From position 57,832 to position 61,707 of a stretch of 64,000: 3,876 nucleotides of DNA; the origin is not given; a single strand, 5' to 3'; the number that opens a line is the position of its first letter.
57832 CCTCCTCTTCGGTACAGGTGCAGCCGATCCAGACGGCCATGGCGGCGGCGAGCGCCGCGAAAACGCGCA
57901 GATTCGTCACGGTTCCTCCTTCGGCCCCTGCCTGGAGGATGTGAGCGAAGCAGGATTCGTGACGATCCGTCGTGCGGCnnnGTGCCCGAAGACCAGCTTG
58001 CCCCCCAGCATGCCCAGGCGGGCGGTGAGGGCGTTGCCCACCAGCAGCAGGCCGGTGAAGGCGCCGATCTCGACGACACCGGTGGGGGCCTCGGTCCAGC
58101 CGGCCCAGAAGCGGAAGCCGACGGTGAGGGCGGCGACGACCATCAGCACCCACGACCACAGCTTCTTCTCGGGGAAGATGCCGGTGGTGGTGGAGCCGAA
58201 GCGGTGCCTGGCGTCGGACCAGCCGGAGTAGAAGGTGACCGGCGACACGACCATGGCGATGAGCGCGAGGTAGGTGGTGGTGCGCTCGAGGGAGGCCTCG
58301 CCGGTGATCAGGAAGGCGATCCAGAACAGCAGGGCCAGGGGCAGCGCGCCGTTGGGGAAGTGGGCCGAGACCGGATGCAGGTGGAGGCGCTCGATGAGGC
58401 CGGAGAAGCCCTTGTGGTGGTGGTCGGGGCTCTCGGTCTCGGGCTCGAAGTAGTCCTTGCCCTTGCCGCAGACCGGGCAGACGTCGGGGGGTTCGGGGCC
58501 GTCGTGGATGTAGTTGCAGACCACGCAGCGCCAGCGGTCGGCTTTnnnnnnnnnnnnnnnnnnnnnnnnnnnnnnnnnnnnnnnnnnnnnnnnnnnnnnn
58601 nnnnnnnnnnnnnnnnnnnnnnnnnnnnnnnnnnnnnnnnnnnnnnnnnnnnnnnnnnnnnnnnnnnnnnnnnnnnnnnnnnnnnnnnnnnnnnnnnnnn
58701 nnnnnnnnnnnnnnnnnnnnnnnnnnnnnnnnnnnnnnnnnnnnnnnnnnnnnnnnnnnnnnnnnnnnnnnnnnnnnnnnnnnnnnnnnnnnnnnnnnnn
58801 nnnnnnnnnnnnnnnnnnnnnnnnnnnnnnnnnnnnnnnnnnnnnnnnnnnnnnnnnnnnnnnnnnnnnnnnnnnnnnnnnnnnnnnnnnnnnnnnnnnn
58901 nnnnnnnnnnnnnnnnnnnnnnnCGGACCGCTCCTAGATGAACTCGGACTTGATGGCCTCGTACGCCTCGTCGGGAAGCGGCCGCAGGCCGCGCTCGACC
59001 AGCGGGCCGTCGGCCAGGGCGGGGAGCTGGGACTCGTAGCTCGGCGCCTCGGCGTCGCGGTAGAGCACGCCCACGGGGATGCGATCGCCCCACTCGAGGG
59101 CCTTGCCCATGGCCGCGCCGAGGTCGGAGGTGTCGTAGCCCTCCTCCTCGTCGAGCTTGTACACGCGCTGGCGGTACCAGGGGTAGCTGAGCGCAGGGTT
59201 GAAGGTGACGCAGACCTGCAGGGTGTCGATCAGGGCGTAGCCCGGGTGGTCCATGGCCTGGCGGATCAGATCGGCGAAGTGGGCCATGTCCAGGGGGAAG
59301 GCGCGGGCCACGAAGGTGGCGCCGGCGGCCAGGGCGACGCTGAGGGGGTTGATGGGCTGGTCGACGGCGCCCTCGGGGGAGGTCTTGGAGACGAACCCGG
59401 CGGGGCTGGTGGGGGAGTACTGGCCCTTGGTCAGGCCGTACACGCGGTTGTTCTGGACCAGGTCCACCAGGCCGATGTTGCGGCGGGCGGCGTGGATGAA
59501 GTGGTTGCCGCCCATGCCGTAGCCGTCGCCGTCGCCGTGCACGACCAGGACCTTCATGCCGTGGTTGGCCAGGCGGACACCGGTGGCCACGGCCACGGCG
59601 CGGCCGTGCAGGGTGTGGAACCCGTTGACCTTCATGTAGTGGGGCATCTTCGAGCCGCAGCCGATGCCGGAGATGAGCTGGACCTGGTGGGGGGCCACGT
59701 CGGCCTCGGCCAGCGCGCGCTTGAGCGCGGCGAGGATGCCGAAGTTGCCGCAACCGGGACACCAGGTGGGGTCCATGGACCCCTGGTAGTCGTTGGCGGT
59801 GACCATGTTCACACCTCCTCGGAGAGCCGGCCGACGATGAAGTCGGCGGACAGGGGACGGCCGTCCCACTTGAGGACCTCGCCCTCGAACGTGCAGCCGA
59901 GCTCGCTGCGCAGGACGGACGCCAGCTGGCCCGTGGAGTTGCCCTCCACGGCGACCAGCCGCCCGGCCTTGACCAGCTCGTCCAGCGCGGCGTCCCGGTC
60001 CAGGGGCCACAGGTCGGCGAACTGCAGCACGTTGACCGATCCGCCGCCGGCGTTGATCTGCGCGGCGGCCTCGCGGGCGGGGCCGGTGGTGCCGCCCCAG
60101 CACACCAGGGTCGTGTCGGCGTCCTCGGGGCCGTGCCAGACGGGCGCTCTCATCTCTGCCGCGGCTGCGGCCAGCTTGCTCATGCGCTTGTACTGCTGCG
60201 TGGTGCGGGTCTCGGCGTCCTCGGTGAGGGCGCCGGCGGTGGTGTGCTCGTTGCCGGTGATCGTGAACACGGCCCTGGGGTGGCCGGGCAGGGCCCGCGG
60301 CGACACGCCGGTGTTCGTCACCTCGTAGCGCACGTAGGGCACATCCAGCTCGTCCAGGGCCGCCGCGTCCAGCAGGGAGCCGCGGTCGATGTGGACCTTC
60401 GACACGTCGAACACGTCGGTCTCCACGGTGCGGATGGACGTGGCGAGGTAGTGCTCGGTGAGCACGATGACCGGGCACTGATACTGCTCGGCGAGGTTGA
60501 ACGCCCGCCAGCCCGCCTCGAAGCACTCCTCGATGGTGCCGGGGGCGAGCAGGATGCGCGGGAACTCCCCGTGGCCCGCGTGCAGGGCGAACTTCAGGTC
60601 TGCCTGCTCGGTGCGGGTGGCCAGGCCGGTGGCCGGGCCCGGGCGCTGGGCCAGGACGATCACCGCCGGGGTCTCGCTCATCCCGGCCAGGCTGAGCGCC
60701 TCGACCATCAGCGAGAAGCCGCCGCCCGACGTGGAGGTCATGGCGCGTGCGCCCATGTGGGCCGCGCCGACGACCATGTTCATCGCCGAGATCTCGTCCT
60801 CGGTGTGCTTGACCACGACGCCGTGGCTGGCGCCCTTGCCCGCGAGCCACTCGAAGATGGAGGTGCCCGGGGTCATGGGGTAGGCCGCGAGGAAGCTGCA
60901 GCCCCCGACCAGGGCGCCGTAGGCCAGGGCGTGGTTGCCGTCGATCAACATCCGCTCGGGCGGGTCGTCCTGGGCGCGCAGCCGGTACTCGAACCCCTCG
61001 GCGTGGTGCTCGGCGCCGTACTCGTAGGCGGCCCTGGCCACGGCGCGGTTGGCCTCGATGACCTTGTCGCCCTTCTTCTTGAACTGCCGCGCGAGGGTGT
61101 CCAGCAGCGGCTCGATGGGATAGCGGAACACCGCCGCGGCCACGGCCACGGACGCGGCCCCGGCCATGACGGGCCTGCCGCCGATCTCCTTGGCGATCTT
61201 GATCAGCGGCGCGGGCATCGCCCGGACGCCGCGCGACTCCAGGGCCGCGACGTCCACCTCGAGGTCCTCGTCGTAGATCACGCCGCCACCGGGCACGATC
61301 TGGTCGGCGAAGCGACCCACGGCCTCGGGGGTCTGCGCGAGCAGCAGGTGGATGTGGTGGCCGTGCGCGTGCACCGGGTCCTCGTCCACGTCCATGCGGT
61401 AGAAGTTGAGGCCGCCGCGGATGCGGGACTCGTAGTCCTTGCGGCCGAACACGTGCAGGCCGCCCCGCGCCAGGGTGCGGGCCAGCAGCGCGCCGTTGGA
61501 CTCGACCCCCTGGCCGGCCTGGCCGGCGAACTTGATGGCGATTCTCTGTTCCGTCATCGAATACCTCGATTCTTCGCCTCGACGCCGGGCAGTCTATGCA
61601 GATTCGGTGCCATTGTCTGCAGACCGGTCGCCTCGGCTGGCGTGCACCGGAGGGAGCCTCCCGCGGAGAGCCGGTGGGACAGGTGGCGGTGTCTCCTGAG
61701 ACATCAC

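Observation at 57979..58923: Triple rubredoxin fused to a 4-TM membrane domain, co-operonic with KorAB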

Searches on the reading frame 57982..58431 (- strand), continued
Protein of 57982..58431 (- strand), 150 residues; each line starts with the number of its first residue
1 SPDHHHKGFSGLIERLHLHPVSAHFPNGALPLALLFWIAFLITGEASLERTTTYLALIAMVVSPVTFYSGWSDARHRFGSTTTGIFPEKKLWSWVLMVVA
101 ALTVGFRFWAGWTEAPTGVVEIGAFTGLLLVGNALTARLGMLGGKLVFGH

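Call 79: search_protein_families(library=pfam, proteins=[P0260, P0314, P0350, P0367, P0271, P0283, P0291, P0303, P0244, P0241], max_evalue=0.01)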
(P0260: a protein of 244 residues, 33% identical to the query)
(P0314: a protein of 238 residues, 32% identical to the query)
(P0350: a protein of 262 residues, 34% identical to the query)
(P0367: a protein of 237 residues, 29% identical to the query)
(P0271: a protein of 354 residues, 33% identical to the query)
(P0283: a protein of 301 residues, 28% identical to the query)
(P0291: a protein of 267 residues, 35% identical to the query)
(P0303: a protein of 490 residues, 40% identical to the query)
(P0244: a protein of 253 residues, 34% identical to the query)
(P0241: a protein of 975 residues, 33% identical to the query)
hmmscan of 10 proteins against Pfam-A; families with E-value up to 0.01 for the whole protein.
P0260 (244 aa): 2 families
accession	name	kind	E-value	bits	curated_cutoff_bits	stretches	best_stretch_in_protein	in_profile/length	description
PF09990.14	DUF2231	-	1.7e-10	41.6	26.4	1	114-240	5-129/139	Predicted membrane protein (DUF2231)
PF00173.33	Cyt-b5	-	7.3e-07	29.6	23.7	1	19-79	2-61/74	Cytochrome b5-like Heme/Steroid binding domain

P0314 (238 aa): 2 families
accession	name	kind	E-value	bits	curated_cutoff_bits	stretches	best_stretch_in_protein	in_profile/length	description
PF09990.14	DUF2231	-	3e-09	37.5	26.4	1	108-233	5-130/139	Predicted membrane protein (DUF2231)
PF00173.33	Cyt-b5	-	1e-07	32.3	23.7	1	5-64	1-60/74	Cytochrome b5-like Heme/Steroid binding domain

P0350 (262 aa): 2 families
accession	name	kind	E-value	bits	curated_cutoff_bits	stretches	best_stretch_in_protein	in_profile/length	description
PF09990.14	DUF2231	-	1.9e-13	51.1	26.4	1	129-256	5-130/139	Predicted membrane protein (DUF2231)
PF00173.33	Cyt-b5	-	1.1e-07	32.3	23.7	1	5-75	1-73/74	Cytochrome b5-like Heme/Steroid binding domain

P0367 (237 aa): 2 families
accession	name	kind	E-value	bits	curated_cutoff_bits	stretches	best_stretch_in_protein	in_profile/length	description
PF09990.14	DUF2231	-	7.5e-10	39.5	26.4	1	107-235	5-131/139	Predicted membrane protein (DUF2231)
PF00173.33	Cyt-b5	-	0.00061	20.2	23.7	1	5-56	1-51/74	Cytochrome b5-like Heme/Steroid binding domain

P0271 (354 aa): 3 families
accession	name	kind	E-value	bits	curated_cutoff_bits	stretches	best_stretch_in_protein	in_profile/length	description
PF09990.14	DUF2231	-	7e-15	55.8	26.4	1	223-352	4-131/139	Predicted membrane protein (DUF2231)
PF00072.30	Response_reg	-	1.1e-13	51.8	30.2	1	6-119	1-110/111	Response regulator receiver domain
PF00173.33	Cyt-b5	-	1e-06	29.1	23.7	1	135-204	2-73/74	Cytochrome b5-like Heme/Steroid binding domain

P0283 (301 aa): 1 family
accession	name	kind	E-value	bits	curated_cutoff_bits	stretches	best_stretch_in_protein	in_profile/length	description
PF09990.14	DUF2231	-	4.6e-07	30.4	26.4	1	168-300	2-132/139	Predicted membrane protein (DUF2231)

P0291 (267 aa): 2 families
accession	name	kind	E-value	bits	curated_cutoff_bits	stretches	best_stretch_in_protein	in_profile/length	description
PF09990.14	DUF2231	-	1.6e-11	44.9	26.4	1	129-257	3-129/139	Predicted membrane protein (DUF2231)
PF07690.21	MFS_1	-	0.0007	19.1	33.4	1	100-239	176-304/347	Major Facilitator Superfamily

P0303 (490 aa): 1 family
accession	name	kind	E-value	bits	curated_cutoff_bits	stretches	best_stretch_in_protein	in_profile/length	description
PF00487.30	FA_desaturase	-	1.2e-30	107.6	29.7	1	58-299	8-240/253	Fatty acid desaturase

P0244 (253 aa): 1 family
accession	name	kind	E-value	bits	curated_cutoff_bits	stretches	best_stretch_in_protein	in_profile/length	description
PF09990.14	DUF2231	-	1.3e-11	45.2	26.4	1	117-246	4-131/139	Predicted membrane protein (DUF2231)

P0241 (975 aa): 7 families
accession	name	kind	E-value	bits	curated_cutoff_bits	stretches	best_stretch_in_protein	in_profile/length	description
PF10183.14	ESSS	-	1.9e-27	96.2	22.8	0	809-843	58-92/115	ESSS subunit of NADH:ubiquinone oxidoreductase (complex I)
PF12185.13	IR1-M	-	1.1e-11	44.9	25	0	914-934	21-41/61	Nup358/RanBP2 E3 ligase domain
PF21214.3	SelB_WH_2nd_bact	-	2.1e-11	44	27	0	65-87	30-52/59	Selenocysteine-specific elongation factor, winged helix domain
PF14982.11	UPF0731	-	3.3e-10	40.4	27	0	784-828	24-68/78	UPF0731 family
PF05955.16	Herpes_gp2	-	1.6e-07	31.6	25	0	136-155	112-131/226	Equine herpesvirus glycoprotein gp2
PF01679.22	Pmp3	-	8.2e-06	26.2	22.9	0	817-832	2-17/49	Proteolipid membrane potential modulator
PF18245.6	XRN1_DBM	-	0.0056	17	27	0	44-62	2-19/26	5-3 exonuclease XRN1 DCP1-binding motif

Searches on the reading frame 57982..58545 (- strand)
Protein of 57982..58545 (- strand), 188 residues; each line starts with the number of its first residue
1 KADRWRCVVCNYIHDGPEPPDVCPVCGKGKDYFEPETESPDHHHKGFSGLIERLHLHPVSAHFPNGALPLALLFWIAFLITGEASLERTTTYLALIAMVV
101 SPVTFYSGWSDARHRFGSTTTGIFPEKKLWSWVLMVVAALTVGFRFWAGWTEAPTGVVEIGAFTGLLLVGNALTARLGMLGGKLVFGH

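Call 31: search_solved_structures(query=A2, max_evalue=10, show_alignments=2)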
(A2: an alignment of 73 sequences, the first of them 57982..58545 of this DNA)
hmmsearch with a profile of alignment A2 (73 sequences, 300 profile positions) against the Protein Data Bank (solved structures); distinct sequences matched with E-value up to 10: 65 (the best 60 are shown).
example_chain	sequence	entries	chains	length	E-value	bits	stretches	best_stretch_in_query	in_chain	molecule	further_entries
1ryt_A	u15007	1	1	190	1.8e-09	40.5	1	110-147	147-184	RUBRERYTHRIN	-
1b71_A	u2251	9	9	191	1.9e-09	40.5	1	110-147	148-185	PROTEIN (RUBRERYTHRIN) | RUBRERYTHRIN | Rubrerythrin all-iron(III) form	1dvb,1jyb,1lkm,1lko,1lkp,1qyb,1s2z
4tpu_A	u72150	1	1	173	2.5e-09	40.1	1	98-147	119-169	Rubredoxin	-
9fj2_A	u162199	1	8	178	7e-09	38.6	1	108-151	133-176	Rubrerythrin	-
3mps_A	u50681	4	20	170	5.4e-07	32.4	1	95-147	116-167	Rubrerythrin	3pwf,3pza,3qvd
1nnq_A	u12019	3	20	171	5.5e-07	32.4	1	95-147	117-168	Rubrerythrin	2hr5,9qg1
9zdh_A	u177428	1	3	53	2.1e-05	27.2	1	115-147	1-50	Rubredoxin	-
2pvx_A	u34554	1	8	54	3.6e-05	26.4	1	115-148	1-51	Rubredoxin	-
9w1v_A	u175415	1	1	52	7.7e-05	25.3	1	117-148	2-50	RUBREDOXIN 3796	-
1yuz_A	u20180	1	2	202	0.00014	24.4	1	114-147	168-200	Nigerythrin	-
1yux_A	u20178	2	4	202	0.00015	24.4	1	114-147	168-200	Nigerythrin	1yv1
1yk5_A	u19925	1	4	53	0.00015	24.3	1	115-147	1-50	Rubredoxin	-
1bq8_A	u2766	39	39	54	0.00022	23.8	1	115-148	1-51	PROTEIN (RUBREDOXIN) | Rubredoxin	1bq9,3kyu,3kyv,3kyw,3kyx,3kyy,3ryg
1c09_A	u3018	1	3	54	0.00039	23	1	115-148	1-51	RUBREDOXIN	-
1spw_A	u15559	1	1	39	0.00053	22.6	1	118-148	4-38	Rubredoxin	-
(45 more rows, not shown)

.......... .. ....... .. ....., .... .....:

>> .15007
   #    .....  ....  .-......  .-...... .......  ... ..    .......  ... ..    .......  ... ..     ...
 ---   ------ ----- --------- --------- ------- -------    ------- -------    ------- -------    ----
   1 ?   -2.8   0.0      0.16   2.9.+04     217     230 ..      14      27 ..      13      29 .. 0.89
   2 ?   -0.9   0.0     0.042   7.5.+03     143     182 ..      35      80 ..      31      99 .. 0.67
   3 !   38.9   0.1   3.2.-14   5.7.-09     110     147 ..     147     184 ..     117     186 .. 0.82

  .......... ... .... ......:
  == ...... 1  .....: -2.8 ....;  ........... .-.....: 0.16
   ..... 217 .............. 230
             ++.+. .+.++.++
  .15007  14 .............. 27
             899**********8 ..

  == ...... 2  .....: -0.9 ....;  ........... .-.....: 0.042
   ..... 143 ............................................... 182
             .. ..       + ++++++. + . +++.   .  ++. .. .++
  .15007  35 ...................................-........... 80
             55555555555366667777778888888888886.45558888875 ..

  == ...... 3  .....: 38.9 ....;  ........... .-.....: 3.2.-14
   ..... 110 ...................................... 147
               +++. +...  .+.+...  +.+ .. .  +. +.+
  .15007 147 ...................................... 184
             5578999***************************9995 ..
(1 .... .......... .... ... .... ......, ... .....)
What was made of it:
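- Closest known: C-terminal rubredoxin-like domain of rubrerythrin. Same: It is the best sequence match among solved structures (E 2e-9, call 31).
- The best solved-structure match is the rubredoxin domain of D. vulgaris rubrerythrin (E 2e-9, call 31).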

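Call 36: predict_structure(alignment_id=A2)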
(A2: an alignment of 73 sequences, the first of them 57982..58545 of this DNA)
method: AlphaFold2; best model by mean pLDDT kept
length: 188 residues; sequences in the alignment: 73
mean_pLDDT: 92.8   pTM: 0.80
mean pLDDT of the five models: 92.8, 92.8, 92.3, 91.0, 90.8
residues with pLDDT >= 90: 146; 70-90: 36; 50-70: 6; < 50: 0
segments of 3 or more residues with pLDDT < 50: none
pLDDT, mean of each block of 10 residues (from residue 1): 86 92 91 85 80 92 97 99 98 98 96 88 94 98 95 95 98 97 83
secondary structure, 60 per line:
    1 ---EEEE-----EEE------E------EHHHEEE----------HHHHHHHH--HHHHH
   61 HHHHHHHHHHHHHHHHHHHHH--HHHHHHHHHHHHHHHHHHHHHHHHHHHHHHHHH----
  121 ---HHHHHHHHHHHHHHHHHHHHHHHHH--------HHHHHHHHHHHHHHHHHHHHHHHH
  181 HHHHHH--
elements in order: E4-7 E13-15 E33-35 H46-53 H56-81 H84-116 H124-148 H157-186
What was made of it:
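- On DUF2231 (PF09990): AlphaFold2 model with pLDDT 92.8 and four long helices (call 36).
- Checked: AlphaFold2 on residues 127-314 (pLDDT 92.8, pTM 0.80) gives one short amphipathic helix plus four long helices (call 36).
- The model is confident (pLDDT 92.8, call 36).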

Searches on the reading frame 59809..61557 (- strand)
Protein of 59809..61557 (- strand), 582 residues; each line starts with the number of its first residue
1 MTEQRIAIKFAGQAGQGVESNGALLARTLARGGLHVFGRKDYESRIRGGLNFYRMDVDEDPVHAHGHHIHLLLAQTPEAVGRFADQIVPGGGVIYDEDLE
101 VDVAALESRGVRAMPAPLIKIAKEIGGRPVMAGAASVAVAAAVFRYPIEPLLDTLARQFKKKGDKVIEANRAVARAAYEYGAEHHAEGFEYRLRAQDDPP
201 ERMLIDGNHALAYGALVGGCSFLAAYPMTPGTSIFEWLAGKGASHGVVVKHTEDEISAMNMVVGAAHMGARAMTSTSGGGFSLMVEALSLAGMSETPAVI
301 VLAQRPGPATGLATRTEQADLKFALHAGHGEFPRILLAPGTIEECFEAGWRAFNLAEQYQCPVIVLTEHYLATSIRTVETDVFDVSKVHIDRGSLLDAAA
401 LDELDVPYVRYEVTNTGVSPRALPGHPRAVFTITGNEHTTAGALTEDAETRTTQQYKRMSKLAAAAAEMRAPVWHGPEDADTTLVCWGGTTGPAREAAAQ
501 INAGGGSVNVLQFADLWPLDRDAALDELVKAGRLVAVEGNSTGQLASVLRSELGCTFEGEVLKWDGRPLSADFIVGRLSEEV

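Call 6: search_protein_families(library=pfam, proteins=[window:59809-61557:-], max_evalue=0.01)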
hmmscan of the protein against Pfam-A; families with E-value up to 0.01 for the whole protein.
window:59809-61557:- (582 aa): 3 families
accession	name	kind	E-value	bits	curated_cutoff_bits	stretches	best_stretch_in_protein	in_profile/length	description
PF01855.24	POR_N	-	1.3e-52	179.3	27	1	214-451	2-225/231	Pyruvate flavodoxin/ferredoxin oxidoreductase, thiamine diP-bdg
PF01558.24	POR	-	2.3e-29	103.2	27.4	1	14-179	1-173/173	Pyruvate ferredoxin/flavodoxin oxidoreductase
PF02780.25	Transketolase_C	-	2.2e-07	31.3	25.9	1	478-542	8-72/124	Transketolase, C-terminal domain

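Call 63: search_protein_families(library=ncbifam, proteins=[window:59809-61557:-], max_evalue=0.001)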
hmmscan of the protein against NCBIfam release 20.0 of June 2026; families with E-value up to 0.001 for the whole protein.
window:59809-61557:- (582 aa): 16 families
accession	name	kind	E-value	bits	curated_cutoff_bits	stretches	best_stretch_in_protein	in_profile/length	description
TIGR03710.1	OAFO_sf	subfamily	5.5e-184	612.9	482.75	1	6-576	2-559/561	2-oxoacid:acceptor oxidoreductase subunit alpha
NF041170.1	Oxoac_fdxalpha_Archa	equivalog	4.5e-125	418.4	800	2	132-574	169-615/636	2-oxoacid:ferredoxin oxidoreductase subunit alpha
NF006412.0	PRK08659.1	equivalog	2.5e-71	240.9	411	1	202-578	5-373/378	2-oxoacid:acceptor oxidoreductase subunit alpha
NF005507.0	PRK07119.1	subfamily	1.2e-51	175.6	399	1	201-382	3-184/352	3-methyl-2-oxobutanoate dehydrogenase subunit VorB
NF007206.0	PRK09627.1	equivalog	3.5e-51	174.3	579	1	204-580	5-374/375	2-oxoglutarate synthase subunit alpha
NF040682.1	PorA_Arch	equivalog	3.1e-17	62.6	550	1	202-305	3-108/387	pyruvate synthase subunit PorA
TIGR03336.1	IOR_alpha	equivalog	3.3e-17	62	650.9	1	203-381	3-175/595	indolepyruvate ferredoxin oxidoreductase subunit alpha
NF007201.0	PRK09622.1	equivalog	2.3e-16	59.7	590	1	204-372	12-178/405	2-oxoacid:ferredoxin oxidoreductase subunit alpha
NF006232.0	PRK08366.1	equivalog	2.4e-16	59.4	646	1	201-370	6-171/394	2-ketoisovalerate ferredoxin oxidoreductase subunit alpha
NF045764.1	PhenlGlyoxDHPadG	equivalog_domain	1.8e-12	46.5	700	1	203-307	3-109/398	NADH-dependent phenylglyoxylate dehydrogenase subunit alpha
NF006233.0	PRK08367.1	equivalog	6.2e-12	45.1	625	1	200-305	2-109/394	pyruvate ferredoxin oxidoreductase subunit alpha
NF006275.0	PRK08441.1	equivalog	1.1e-09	38.1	216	1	6-186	3-179/185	2-oxoglutarate-acceptor oxidoreductase subunit OorC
NF045791.1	OxalOxredalpha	equivalog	6.9e-06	25.3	500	1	203-305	5-109/395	oxalate oxidoreductase subunit alpha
TIGR02176.1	pyruv_ox_red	equivalog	6.9e-05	20.9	911.35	0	204-329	3-134/1167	pyruvate:ferredoxin (flavodoxin) oxidoreductase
NF008854.0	PRK11892.1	equivalog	7.1e-05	21.7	454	1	479-539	340-400/464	pyruvate dehydrogenase complex E1 component subunit beta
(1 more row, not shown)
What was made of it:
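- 59809..61557 (-): OFOR alpha subunit with fused gamma domain ('korA', 582 aa; POR + POR_N + Transketolase_C). It has no ferredoxin domain. calls 6, 63 (TIGR03710: 613 bits against a cutoff of 483)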

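Call 82: find_homologous_proteins(query=window:59809-61557:-, max_evalue=1e-50)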
Query window:59809-61557:- (582 aa): 7937 proteins with E <= 1e-50 among 8000 candidates; the best 120 are listed.
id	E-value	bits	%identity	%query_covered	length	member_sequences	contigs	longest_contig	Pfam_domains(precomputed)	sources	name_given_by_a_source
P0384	0.0e+0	1304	100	100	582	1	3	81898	PF01558.26,PF01855.25,PF02780.26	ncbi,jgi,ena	-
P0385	0.0e+0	1183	90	100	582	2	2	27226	PF01558.26,PF01855.25,PF02780.26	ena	-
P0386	0.0e+0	1156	87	100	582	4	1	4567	PF01558.26,PF01855.25,PF02780.26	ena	-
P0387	0.0e+0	1128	86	100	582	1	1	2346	PF01558.26,PF01855.25,PF02780.26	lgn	-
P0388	0.0e+0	1045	79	100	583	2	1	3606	PF01558.26,PF01855.25,PF02780.26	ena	-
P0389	0.0e+0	1030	79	100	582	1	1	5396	PF01558.26,PF01855.25,PF02780.26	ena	-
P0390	0.0e+0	1022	79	100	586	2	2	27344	PF01558.26,PF01855.25,PF02780.26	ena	-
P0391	1.1e-297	1007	77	100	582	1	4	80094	PF01558.26,PF01855.25,PF02780.26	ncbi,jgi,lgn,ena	-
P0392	2.2e-241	821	79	75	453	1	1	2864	PF01855.25,PF02780.26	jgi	jgi:2-oxoglutarate/2-oxoacid ferredoxin oxidoreductase subunit alpha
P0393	4.4e-241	820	63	100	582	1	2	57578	PF01558.26,PF01855.25,PF17147.10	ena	-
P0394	3.9e-238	810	62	100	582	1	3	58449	PF01558.26,PF01855.25,PF17147.10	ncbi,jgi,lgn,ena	-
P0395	1.2e-207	709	56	100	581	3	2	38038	PF01558.26,PF01855.25,PF17147.10,PF02780.26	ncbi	-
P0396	8.1e-206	703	57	100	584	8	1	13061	PF01558.26,PF01855.25,PF17147.10,PF02780.26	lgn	-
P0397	9.5e-206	703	56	100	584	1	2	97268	PF01558.26,PF01855.25,PF17147.10,PF02780.26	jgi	jgi:2-oxoglutarate ferredoxin oxidoreductase subunit alpha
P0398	1.5e-205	702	55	100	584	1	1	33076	PF01558.26,PF01855.25,PF17147.10,PF02780.26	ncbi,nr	ncbi:MAG: pyruvate ferredoxin oxidoreductase [Chloroflexi bacterium B3_Chlor]|nr:MAG: pyruvate ferre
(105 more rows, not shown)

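Call 83: find_encoding_contigs(protein=P0395, flank=5000, max_places=3)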
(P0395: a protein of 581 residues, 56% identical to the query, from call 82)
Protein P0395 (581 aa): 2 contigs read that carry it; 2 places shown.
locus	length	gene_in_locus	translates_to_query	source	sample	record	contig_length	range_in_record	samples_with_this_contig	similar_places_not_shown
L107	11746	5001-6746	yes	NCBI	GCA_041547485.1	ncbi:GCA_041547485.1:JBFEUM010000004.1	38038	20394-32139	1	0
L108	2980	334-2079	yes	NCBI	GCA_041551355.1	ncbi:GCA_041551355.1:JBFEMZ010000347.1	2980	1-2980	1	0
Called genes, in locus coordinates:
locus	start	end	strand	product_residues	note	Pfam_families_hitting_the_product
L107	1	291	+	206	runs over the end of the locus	PF01965:DJ-1_PfpI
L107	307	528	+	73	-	-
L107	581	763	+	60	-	PF08394:Arc_trans_TRASH (weak)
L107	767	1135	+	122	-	PF01880:Desulfoferrodox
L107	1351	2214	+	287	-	PF03232:COQ7 (faint), PF09537:DUF2383 (faint), PF00210:Ferritin, PF02915:Rubrerythrin (weak), PF12902:Ferritin-like (weak), PF13668:Ferritin_2 (faint), PF00210:Ferritin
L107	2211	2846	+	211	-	PF02525:Flavodoxin_2, PF03358:FMN_red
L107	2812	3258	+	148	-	PF03358:FMN_red (faint), PF00258:Flavodoxin_1, PF12641:Flavodoxin_3 (weak), PF12724:Flavodoxin_5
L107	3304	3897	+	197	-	PF00174:Oxidored_molyb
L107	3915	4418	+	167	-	PF02915:Rubrerythrin, PF21349:RUBY_RBDX (weak)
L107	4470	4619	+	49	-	PF00578:AhpC-TSA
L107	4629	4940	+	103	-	PF00578:AhpC-TSA, PF08534:Redoxin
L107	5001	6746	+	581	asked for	PF01558:POR, PF01855:POR_N, PF02780:Transketolase_C (weak), PF17147:PFOR_II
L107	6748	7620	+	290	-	PF02775:TPP_enzyme_C, PF12367:PFO_beta_C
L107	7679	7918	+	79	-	-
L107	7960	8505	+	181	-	PF00881:Nitroreductase, PF14512:TM1586_NiRdase (weak)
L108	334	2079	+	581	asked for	PF01558:POR, PF01855:POR_N, PF02780:Transketolase_C (weak), PF17147:PFOR_II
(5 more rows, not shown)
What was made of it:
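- The nearest out-group OFOR also sits among SOR, rubrerythrin, AhpC, flavodoxin and two erythrins (call 83).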
